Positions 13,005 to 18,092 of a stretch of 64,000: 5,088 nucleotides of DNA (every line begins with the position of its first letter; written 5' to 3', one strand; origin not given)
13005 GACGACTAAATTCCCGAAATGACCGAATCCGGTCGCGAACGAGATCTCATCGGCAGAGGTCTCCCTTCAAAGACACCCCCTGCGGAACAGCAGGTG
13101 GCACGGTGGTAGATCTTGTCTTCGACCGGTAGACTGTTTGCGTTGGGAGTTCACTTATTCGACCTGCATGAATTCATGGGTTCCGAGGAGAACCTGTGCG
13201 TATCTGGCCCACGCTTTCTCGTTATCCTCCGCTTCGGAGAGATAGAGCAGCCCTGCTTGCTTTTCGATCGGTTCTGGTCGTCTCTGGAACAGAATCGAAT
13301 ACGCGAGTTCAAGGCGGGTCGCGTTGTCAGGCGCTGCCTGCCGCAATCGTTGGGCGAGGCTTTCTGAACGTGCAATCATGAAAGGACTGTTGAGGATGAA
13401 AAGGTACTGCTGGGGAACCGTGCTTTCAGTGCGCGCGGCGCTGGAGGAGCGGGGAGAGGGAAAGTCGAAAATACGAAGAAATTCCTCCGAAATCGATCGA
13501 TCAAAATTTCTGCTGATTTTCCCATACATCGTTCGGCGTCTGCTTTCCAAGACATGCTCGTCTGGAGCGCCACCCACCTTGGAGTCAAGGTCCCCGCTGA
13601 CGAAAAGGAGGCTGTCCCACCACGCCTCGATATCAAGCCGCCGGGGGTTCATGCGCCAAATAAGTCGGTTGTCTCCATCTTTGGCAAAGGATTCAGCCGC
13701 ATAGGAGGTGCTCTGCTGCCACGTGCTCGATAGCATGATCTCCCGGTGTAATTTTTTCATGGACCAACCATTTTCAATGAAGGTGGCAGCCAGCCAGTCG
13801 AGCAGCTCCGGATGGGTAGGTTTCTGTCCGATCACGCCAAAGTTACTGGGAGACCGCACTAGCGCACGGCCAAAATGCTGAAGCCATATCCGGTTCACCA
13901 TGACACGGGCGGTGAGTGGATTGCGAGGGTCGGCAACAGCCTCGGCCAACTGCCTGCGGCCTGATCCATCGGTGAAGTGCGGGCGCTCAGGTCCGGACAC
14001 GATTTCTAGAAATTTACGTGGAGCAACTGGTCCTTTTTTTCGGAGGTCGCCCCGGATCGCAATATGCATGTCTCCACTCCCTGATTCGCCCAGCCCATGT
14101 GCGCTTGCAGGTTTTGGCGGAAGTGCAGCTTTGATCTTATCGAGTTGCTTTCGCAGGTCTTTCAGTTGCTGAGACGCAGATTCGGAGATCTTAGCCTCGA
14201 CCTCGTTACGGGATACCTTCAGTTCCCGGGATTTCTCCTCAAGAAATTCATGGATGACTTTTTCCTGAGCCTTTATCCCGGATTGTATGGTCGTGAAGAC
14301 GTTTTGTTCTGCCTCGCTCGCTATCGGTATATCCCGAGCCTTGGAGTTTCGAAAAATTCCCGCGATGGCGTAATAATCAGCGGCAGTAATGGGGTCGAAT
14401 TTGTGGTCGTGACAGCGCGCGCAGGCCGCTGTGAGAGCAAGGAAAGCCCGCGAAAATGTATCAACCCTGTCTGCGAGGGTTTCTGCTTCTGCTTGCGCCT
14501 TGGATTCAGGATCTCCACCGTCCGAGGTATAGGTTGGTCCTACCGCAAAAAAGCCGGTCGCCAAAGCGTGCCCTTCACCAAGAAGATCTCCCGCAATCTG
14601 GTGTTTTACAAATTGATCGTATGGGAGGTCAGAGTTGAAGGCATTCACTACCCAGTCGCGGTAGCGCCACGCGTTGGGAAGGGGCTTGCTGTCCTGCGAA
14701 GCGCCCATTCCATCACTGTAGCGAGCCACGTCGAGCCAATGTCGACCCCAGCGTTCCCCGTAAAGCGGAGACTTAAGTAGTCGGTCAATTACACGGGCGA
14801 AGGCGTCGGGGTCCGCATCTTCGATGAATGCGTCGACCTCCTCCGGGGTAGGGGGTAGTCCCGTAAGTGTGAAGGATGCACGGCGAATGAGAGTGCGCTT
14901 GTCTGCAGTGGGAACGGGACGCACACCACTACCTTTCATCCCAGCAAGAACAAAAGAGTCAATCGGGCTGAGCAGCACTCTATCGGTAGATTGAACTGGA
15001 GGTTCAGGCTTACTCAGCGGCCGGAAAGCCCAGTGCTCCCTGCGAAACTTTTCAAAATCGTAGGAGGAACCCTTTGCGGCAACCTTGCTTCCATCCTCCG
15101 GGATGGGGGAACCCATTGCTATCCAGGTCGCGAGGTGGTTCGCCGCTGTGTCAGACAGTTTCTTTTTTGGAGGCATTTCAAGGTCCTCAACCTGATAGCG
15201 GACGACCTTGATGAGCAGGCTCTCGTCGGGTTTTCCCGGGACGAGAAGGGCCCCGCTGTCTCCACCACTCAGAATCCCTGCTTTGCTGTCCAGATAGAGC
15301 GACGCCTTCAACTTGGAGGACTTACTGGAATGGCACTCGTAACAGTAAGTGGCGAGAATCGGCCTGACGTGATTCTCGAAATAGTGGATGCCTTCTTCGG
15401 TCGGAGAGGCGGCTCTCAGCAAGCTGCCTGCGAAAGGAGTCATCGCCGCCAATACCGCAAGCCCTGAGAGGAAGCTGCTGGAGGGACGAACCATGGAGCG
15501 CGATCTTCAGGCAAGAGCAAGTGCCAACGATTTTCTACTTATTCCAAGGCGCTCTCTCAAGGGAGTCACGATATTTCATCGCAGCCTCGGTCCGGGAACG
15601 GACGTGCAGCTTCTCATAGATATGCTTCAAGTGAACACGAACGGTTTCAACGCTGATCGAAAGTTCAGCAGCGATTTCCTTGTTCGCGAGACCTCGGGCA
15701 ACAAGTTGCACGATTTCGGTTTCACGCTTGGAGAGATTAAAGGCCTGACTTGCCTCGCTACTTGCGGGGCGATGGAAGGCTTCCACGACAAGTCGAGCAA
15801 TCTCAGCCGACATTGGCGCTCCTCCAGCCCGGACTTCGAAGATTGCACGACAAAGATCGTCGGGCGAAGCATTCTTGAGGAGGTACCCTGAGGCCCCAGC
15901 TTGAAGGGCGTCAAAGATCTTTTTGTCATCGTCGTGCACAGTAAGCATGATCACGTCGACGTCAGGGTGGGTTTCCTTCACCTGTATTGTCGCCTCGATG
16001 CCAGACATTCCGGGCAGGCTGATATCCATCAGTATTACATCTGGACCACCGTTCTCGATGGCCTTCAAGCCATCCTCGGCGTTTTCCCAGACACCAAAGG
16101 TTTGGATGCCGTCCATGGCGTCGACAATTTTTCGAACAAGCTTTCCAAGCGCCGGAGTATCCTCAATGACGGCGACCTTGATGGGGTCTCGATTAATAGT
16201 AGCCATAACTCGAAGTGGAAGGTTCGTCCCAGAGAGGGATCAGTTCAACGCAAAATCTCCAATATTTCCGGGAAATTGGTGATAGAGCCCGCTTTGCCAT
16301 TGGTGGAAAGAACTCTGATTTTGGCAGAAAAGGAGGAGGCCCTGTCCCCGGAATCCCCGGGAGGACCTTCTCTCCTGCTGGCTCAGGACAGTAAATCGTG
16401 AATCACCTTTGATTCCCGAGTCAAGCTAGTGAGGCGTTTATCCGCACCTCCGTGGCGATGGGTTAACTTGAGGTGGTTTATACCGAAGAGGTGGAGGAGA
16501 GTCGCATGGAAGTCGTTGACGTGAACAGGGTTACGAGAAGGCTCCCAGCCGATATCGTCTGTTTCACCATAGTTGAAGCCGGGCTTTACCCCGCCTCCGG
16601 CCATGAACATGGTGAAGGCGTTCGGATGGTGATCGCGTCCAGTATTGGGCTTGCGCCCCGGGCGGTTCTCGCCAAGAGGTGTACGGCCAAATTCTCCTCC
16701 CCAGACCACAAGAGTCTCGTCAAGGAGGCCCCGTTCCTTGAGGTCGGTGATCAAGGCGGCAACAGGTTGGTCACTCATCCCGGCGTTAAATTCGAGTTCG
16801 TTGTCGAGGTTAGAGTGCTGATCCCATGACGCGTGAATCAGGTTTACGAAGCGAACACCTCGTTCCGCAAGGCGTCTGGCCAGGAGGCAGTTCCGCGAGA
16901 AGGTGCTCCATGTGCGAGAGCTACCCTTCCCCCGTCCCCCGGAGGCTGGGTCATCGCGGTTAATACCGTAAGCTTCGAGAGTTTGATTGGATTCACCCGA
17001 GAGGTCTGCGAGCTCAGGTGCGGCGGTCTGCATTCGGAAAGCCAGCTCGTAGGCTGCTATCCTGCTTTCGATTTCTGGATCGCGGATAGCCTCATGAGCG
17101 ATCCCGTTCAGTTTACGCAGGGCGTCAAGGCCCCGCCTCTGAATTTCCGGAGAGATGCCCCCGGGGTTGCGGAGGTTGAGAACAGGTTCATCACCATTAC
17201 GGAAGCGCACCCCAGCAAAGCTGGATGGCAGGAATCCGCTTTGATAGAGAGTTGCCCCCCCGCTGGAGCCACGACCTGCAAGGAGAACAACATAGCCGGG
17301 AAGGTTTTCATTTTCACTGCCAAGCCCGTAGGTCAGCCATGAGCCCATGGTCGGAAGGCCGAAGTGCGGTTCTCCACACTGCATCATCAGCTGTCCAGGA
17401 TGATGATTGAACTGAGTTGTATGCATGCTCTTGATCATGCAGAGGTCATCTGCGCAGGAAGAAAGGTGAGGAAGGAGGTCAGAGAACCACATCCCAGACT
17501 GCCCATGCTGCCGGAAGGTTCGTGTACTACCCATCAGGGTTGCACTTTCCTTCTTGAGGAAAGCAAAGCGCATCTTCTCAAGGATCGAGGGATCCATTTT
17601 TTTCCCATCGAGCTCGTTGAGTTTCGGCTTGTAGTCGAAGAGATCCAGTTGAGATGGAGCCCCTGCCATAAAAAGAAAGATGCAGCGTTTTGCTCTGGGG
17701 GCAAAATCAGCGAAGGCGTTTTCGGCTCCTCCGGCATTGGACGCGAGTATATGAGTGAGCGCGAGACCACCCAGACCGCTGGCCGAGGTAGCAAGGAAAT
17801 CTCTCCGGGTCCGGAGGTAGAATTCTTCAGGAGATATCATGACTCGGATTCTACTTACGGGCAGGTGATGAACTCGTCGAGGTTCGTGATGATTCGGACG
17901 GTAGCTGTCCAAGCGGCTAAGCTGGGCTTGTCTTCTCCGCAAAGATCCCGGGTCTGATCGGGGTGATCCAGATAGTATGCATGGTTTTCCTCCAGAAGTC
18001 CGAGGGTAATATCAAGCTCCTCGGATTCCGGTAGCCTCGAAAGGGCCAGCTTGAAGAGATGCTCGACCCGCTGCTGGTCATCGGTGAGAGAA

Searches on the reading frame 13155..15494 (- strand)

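Call 53: search_protein_families(library=pfam, proteins=[window:13155-15494:-], max_evalue=0.00001)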
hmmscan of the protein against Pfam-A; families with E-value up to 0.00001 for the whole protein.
window:13155-15494:- (779 aa): 3 families
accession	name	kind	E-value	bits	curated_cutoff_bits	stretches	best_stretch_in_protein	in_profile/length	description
PF07583.16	PSCyt2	-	4.1e-79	265.8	29.8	1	177-385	1-208/209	Protein of unknown function (DUF1549)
PF07587.16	PSD1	-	2.6e-78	263.2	28.5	1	512-748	1-240/244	Protein of unknown function (DUF1553)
PF07635.16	PSCyt1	-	1e-16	61.7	22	1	51-110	1-58/59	Planctomycete cytochrome C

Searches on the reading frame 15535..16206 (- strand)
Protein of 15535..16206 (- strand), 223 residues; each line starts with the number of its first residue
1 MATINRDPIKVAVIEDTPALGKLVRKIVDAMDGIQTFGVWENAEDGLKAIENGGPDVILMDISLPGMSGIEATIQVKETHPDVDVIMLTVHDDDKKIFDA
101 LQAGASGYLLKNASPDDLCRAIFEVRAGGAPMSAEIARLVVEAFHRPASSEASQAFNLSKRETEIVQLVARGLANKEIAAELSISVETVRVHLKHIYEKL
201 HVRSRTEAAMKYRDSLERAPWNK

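Call 53: search_protein_families(library=pfam, proteins=[window:15535-16206:-], max_evalue=0.00001)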
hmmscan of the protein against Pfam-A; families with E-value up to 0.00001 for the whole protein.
window:15535-16206:- (223 aa): 2 families
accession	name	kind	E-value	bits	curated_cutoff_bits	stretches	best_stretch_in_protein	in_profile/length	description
PF00072.30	Response_reg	-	5.9e-26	91.3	30.2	1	11-122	1-110/111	Response regulator receiver domain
PF00196.25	GerE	-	4.8e-20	71.4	23.5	1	157-210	2-55/57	Bacterial regulatory proteins, luxR family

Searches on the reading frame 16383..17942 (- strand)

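Call 53: search_protein_families(library=pfam, proteins=[window:16383-17942:-], max_evalue=0.00001)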
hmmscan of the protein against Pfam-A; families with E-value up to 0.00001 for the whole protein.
window:16383-17942:- (519 aa): 1 family
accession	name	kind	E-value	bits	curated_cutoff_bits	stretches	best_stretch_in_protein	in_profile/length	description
PF07394.17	DUF1501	-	2.7e-149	498.1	27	1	84-518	1-390/390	Protein of unknown function (DUF1501)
